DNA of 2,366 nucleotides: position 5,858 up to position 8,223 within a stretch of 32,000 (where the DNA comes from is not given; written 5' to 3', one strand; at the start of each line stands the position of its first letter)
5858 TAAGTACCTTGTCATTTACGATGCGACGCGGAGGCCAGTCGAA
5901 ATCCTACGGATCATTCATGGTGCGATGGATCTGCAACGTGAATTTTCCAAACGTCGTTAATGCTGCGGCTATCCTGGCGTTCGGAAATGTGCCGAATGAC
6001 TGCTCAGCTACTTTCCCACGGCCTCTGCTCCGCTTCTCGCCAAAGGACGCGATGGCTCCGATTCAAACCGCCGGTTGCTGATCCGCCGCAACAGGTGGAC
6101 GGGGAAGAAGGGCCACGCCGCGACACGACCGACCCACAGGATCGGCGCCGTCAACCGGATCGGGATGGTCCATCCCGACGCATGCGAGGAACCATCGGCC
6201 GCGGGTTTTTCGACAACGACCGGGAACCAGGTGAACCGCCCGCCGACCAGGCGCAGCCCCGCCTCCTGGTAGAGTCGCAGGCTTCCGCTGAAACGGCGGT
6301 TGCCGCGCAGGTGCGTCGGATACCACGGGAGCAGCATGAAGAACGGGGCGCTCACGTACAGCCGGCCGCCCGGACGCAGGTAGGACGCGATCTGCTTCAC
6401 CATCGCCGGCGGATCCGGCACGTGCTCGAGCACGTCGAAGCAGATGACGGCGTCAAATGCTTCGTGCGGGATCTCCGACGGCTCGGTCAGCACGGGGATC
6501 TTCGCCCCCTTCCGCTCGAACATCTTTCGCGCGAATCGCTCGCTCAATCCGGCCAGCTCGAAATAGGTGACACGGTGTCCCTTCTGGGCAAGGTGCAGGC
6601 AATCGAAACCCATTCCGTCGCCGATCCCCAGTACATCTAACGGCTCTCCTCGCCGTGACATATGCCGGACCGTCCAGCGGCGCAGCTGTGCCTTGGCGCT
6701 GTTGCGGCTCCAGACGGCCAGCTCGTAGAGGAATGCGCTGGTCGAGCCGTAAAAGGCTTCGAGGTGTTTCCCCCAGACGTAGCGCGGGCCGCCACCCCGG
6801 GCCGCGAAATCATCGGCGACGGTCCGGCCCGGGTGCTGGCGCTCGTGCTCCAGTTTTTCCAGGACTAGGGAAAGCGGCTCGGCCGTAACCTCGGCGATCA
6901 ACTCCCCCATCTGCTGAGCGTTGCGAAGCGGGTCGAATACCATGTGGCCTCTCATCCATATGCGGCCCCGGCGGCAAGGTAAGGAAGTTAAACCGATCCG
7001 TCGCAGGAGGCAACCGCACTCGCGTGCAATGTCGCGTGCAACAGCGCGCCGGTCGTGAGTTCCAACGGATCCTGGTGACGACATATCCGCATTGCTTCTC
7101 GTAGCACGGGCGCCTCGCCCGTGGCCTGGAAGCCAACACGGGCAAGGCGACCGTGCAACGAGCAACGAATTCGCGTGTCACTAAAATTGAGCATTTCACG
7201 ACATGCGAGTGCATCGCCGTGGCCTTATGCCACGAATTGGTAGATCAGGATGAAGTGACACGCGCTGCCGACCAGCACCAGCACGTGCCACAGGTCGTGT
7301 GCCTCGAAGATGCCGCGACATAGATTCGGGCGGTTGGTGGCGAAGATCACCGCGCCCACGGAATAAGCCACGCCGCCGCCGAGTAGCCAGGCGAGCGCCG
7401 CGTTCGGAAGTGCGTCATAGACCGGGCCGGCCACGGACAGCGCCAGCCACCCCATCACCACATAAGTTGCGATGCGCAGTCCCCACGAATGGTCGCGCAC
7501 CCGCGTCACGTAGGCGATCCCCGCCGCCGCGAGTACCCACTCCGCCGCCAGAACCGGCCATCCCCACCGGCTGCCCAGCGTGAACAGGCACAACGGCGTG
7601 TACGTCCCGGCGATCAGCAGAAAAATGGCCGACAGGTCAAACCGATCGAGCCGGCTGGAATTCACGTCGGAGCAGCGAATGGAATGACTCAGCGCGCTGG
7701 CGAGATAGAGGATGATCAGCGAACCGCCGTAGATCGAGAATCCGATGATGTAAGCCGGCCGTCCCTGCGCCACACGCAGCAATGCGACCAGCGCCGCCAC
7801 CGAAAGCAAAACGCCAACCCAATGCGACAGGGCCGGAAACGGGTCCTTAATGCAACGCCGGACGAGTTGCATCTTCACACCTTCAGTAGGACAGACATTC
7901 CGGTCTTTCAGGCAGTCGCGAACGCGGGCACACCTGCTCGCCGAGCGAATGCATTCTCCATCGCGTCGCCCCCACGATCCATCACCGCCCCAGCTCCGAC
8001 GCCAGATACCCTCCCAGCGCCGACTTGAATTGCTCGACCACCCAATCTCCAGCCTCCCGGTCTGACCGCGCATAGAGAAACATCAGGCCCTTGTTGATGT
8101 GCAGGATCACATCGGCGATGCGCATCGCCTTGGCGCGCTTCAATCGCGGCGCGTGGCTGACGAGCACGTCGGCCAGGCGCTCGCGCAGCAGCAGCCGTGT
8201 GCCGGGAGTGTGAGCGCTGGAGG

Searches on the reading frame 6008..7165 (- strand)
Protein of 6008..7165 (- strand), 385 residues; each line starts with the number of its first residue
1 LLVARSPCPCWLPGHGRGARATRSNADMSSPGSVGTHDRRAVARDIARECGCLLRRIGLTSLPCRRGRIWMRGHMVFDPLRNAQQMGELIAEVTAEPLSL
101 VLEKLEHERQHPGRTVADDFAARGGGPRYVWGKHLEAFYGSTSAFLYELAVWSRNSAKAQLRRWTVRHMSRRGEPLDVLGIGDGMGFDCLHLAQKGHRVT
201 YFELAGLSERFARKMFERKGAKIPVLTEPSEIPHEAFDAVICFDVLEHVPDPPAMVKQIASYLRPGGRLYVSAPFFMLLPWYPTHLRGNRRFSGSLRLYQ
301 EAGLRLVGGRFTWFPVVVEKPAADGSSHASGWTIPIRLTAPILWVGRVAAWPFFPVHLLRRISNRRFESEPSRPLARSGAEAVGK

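Call 60: search_protein_families(library=pfam, proteins=[window:6008-7165:-], max_evalue=0.0001)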
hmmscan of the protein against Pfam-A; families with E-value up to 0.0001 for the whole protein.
window:6008-7165:- (385 aa): 5 families
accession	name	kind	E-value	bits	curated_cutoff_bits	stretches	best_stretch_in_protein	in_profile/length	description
PF13489.12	Methyltransf_23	-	1.3e-14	54.7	27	1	159-274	7-119/164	Methyltransferase domain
PF08241.18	Methyltransf_11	-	1.9e-12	48.1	21.2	1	180-271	2-95/95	Methyltransferase domain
PF13649.12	Methyltransf_25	-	5.9e-10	40.2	27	1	178-267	1-97/97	Methyltransferase domain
PF08242.18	Methyltransf_12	-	2.1e-09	38.4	30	1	181-269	3-98/98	Methyltransferase domain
PF13847.12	Methyltransf_31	-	1.8e-06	28.2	27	1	210-274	42-112/145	Methyltransferase domain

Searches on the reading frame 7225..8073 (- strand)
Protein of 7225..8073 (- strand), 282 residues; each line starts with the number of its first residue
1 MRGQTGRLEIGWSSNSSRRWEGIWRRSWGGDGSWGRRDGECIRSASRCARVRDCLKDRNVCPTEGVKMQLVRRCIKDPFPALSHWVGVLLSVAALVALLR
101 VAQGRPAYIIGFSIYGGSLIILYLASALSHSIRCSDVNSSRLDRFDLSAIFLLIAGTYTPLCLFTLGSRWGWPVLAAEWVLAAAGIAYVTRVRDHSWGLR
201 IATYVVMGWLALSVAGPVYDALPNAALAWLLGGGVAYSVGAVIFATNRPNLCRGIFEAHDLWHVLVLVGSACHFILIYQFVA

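Call 60: search_protein_families(library=pfam, proteins=[window:7225-8073:-], max_evalue=0.0001)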
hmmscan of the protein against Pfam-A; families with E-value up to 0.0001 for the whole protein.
window:7225-8073:- (282 aa): 1 family
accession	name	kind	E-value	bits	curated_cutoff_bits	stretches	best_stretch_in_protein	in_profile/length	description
PF03006.26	HlyIII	-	5.3e-39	134.6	26.2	1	75-274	4-224/224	Haemolysin-III related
